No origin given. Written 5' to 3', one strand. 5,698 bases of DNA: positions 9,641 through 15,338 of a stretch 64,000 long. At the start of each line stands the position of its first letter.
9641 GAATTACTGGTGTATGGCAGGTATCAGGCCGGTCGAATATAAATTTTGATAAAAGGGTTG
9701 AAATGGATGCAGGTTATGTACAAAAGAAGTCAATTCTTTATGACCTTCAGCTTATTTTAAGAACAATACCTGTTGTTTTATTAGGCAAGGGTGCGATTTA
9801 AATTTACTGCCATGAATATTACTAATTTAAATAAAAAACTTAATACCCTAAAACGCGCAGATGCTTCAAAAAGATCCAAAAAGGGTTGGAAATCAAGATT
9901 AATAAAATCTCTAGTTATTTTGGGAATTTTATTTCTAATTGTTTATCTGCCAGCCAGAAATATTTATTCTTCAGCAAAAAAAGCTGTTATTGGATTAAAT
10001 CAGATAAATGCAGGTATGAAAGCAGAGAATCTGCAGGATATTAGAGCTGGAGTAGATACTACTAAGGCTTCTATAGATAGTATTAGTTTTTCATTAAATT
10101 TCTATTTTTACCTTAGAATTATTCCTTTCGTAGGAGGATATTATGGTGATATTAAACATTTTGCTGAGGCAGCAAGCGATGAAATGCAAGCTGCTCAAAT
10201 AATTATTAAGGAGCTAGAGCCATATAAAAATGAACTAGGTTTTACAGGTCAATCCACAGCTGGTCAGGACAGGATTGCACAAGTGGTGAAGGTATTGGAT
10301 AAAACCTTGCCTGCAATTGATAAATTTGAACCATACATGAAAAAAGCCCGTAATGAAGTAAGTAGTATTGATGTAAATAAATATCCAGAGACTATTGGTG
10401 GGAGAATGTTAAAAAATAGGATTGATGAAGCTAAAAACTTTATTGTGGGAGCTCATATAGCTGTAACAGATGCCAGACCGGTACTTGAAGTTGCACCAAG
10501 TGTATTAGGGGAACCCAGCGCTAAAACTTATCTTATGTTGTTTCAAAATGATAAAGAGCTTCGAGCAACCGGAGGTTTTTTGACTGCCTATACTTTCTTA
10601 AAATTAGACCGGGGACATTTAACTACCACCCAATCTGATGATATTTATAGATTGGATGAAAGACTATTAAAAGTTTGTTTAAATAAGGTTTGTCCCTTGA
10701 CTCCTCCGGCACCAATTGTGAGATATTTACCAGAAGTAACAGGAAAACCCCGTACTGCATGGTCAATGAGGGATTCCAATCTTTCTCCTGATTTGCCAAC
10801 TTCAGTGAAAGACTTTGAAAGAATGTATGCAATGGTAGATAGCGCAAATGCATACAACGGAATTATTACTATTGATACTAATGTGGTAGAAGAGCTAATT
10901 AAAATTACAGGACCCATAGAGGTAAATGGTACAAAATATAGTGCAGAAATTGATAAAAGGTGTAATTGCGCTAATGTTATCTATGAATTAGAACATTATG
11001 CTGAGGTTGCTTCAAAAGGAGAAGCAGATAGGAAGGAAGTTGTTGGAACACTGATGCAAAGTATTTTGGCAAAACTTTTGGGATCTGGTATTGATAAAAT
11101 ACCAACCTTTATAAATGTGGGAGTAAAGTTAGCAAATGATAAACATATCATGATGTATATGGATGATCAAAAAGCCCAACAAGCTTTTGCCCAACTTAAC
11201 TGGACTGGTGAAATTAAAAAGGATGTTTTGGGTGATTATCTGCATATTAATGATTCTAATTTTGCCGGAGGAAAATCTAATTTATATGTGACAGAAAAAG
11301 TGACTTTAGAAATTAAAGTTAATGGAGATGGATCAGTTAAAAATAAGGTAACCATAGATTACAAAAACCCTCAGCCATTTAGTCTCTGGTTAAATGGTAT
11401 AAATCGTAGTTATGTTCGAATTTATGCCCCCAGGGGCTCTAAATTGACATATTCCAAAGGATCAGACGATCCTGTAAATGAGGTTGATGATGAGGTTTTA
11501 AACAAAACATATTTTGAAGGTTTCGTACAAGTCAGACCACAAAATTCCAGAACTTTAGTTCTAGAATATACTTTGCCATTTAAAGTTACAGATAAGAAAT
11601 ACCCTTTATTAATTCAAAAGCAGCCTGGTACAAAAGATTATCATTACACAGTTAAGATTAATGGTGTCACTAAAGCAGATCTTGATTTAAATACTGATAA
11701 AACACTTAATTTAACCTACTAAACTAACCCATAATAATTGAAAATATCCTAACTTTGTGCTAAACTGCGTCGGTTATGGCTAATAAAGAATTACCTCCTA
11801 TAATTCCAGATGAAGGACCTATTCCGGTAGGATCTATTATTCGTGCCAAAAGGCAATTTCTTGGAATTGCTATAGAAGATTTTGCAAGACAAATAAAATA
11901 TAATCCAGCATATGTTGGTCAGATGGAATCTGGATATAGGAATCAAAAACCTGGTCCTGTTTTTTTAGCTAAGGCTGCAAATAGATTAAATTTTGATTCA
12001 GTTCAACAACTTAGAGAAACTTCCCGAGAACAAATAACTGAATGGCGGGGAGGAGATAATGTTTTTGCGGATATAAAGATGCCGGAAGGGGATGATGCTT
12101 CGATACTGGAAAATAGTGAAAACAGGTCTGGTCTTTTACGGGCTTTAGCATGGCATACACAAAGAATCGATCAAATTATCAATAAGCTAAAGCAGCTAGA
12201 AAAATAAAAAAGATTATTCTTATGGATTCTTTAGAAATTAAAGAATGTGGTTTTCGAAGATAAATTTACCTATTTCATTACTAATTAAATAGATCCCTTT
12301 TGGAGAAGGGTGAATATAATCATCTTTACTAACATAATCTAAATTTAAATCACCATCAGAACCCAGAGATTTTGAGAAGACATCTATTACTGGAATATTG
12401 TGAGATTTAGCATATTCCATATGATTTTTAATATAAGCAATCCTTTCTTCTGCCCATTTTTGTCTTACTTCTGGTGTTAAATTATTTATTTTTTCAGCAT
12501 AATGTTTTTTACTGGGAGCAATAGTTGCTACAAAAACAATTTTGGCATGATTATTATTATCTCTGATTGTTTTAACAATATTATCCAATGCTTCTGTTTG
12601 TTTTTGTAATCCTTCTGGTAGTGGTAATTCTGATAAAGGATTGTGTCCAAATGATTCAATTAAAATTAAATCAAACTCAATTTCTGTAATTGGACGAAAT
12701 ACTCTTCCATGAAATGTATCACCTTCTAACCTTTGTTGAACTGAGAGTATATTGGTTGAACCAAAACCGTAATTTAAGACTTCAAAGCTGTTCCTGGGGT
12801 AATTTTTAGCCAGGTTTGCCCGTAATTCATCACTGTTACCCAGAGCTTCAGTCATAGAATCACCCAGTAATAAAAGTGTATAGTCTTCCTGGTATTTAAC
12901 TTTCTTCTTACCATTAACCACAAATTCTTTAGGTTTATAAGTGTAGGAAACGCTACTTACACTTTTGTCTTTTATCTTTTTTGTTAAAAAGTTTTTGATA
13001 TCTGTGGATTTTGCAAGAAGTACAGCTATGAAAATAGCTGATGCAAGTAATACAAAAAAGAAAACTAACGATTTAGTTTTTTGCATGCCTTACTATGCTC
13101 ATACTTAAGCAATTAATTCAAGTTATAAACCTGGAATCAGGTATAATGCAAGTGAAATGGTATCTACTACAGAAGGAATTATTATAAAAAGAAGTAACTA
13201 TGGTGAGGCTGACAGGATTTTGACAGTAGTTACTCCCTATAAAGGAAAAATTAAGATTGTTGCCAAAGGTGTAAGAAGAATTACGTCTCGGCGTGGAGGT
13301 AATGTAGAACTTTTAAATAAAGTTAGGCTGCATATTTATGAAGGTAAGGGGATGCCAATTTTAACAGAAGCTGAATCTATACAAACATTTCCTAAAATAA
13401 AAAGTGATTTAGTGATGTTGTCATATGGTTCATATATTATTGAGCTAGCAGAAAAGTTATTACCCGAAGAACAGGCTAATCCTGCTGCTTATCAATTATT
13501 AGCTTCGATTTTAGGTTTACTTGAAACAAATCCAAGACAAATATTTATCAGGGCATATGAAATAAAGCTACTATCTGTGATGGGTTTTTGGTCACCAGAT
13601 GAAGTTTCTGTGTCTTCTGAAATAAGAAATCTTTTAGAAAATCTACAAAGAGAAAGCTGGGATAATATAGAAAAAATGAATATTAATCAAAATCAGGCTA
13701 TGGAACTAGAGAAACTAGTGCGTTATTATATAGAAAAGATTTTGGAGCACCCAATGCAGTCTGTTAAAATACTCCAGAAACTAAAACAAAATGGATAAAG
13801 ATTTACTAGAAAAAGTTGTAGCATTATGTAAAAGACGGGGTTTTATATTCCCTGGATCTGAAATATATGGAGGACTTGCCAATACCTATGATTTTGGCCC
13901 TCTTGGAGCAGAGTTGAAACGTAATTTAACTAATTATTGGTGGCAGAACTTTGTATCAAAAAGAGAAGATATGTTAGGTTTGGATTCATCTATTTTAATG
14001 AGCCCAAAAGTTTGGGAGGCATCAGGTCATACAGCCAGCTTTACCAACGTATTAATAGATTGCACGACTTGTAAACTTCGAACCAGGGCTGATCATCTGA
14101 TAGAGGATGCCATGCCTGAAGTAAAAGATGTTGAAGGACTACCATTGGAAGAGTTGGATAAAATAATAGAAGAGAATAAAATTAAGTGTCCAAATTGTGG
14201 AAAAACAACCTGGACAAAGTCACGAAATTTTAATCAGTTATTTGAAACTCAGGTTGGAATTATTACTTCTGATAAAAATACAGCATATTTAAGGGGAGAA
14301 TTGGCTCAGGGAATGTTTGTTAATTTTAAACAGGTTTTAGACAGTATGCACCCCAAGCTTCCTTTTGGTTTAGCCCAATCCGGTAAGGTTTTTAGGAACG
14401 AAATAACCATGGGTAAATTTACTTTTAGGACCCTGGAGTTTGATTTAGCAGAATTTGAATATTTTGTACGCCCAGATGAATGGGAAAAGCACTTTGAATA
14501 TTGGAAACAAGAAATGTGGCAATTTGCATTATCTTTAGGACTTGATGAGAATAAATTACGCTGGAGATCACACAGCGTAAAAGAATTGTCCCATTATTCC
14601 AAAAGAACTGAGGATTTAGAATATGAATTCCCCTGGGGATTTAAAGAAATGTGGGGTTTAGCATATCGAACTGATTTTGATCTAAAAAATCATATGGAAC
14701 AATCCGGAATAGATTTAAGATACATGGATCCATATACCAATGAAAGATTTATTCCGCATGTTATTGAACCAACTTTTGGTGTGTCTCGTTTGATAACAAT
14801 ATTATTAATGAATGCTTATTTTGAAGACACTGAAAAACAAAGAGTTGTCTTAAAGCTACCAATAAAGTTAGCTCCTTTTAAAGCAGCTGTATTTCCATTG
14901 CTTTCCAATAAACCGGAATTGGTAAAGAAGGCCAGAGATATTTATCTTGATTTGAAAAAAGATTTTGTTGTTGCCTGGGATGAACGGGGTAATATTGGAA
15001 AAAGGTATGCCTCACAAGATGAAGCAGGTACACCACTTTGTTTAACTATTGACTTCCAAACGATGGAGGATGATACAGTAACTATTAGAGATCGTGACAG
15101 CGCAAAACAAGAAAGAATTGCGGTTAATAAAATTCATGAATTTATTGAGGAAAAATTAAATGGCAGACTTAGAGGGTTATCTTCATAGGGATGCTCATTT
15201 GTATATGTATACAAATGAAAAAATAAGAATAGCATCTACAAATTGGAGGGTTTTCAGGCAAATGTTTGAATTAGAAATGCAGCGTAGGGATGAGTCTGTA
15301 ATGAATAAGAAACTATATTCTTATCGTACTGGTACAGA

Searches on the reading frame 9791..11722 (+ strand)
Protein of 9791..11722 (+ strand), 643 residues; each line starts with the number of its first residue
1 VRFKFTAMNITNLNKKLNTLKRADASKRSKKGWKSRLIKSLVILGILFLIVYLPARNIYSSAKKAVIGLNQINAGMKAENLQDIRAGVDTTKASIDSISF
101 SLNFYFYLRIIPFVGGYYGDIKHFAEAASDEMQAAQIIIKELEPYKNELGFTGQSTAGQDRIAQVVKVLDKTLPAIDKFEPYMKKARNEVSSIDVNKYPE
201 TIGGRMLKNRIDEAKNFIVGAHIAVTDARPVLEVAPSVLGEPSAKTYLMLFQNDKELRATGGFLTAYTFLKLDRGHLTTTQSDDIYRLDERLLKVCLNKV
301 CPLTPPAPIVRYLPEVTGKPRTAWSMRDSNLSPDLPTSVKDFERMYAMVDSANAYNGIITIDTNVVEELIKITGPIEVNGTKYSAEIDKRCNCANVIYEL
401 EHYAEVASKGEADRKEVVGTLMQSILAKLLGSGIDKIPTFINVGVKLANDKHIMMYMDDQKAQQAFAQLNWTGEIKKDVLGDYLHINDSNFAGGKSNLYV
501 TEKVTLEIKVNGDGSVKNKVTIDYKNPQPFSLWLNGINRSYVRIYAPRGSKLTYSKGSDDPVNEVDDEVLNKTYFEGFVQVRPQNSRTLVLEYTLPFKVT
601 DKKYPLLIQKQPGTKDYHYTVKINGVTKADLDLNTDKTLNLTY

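Call 35: search_protein_families(library=pfam, proteins=[window:9791-11722:+], max_evalue=0.0001)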
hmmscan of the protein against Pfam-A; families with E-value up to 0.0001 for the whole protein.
window:9791-11722:+ (643 aa): 1 family
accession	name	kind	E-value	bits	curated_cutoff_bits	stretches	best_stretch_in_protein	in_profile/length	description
PF13196.11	DUF4012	-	1.9e-21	77.5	28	1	245-385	4-132/144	Protein of unknown function (DUF4012)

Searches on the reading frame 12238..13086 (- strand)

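Call 36: search_protein_families(library=pfam, proteins=[window:12238-13086:-], max_evalue=0.0001)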
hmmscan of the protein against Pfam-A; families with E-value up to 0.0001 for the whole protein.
window:12238-13086:- (282 aa): 2 families
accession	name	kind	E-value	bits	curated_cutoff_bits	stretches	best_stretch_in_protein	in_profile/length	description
PF13472.12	Lipase_GDSL_2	-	3.1e-14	54.3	32.9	1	73-264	1-175/178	GDSL-like Lipase/Acylhydrolase family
PF00657.28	Lipase_GDSL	-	7.9e-05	23.3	23.6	0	72-270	2-206/208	GDSL-like Lipase/Acylhydrolase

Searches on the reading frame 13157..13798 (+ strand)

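Call 36: search_protein_families(library=pfam, proteins=[window:13157-13798:+], max_evalue=0.0001)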
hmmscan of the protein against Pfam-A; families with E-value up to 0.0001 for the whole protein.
window:13157-13798:+ (213 aa): 2 families
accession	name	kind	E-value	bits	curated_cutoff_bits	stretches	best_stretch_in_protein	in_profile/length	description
PF02565.21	RecO_C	-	2.1e-23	83.3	22.1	1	83-144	2-64/157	Recombination protein O C terminal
PF11967.14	RecO_N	-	3.6e-20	72.2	27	1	1-78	1-80/80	Recombination protein O N terminal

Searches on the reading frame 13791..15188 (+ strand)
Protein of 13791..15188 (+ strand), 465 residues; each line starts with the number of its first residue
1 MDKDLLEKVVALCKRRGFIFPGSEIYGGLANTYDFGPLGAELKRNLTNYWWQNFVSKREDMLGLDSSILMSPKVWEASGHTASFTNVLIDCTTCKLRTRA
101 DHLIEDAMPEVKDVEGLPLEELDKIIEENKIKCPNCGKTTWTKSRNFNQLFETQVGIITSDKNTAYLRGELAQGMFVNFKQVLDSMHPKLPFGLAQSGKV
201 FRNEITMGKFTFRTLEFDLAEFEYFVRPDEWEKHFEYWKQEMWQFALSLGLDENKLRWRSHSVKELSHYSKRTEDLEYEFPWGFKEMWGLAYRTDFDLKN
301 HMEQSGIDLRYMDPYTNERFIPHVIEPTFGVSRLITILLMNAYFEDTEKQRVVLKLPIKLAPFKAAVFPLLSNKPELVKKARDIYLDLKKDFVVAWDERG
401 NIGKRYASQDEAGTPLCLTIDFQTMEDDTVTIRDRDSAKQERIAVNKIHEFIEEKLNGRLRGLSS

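Call 36: search_protein_families(library=pfam, proteins=[window:13791-15188:+], max_evalue=0.0001)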
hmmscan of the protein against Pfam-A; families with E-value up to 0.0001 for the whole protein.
window:13791-15188:+ (465 aa): 2 families
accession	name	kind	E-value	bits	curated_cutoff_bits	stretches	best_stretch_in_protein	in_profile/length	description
PF03129.25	HGTP_anticodon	-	1.6e-18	67.1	21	1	364-454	1-93/94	Anticodon binding domain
PF00587.30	tRNA-synt_2b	-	1.1e-06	29.2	29.3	1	164-340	10-177/179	tRNA synthetase class II core domain (G, H, P, S and T)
